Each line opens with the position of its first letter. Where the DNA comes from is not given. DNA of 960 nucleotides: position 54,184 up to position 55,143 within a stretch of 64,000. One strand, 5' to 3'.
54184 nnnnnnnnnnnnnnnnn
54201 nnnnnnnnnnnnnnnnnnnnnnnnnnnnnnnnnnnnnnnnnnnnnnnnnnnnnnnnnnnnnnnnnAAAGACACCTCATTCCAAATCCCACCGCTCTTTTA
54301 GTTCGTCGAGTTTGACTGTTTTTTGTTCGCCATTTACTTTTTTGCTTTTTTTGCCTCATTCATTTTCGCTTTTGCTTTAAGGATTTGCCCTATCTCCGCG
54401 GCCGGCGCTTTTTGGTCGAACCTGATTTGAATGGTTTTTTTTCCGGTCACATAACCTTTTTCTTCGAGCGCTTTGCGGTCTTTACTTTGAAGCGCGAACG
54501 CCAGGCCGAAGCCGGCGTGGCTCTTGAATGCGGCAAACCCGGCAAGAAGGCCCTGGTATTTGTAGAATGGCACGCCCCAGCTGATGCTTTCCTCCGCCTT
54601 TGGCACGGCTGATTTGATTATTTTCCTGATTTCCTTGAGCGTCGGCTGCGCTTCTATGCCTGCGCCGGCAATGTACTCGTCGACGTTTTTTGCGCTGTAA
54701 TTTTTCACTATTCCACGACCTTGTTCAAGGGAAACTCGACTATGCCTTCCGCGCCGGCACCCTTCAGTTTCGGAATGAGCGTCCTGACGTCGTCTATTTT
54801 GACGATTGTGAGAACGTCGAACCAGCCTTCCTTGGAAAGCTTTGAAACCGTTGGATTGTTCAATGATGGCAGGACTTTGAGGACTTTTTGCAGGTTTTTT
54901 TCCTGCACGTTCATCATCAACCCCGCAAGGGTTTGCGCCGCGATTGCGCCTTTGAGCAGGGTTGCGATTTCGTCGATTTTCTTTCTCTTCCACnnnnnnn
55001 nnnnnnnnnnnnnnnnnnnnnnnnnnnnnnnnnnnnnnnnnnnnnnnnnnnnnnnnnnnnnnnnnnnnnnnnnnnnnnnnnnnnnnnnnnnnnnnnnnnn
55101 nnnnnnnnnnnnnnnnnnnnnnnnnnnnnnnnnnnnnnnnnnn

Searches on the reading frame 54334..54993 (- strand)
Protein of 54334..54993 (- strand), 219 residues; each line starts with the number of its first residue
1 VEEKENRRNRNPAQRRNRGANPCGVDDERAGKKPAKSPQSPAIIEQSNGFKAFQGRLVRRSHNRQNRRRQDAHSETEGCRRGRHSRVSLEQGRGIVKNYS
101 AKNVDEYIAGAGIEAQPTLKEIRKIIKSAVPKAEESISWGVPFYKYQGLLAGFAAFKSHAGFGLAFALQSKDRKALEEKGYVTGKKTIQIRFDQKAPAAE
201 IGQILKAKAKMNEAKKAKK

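Call 23: search_protein_families(library=pfam, proteins=[window:54334-54993:-], max_evalue=0.0001)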
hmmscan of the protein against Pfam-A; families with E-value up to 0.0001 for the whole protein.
window:54334-54993:- (219 aa): 1 family
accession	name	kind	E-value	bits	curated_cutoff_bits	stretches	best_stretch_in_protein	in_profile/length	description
PF08818.16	DUF1801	-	1.1e-14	55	27.2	1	116-207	2-83/85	Domain of unknown function (DU1801)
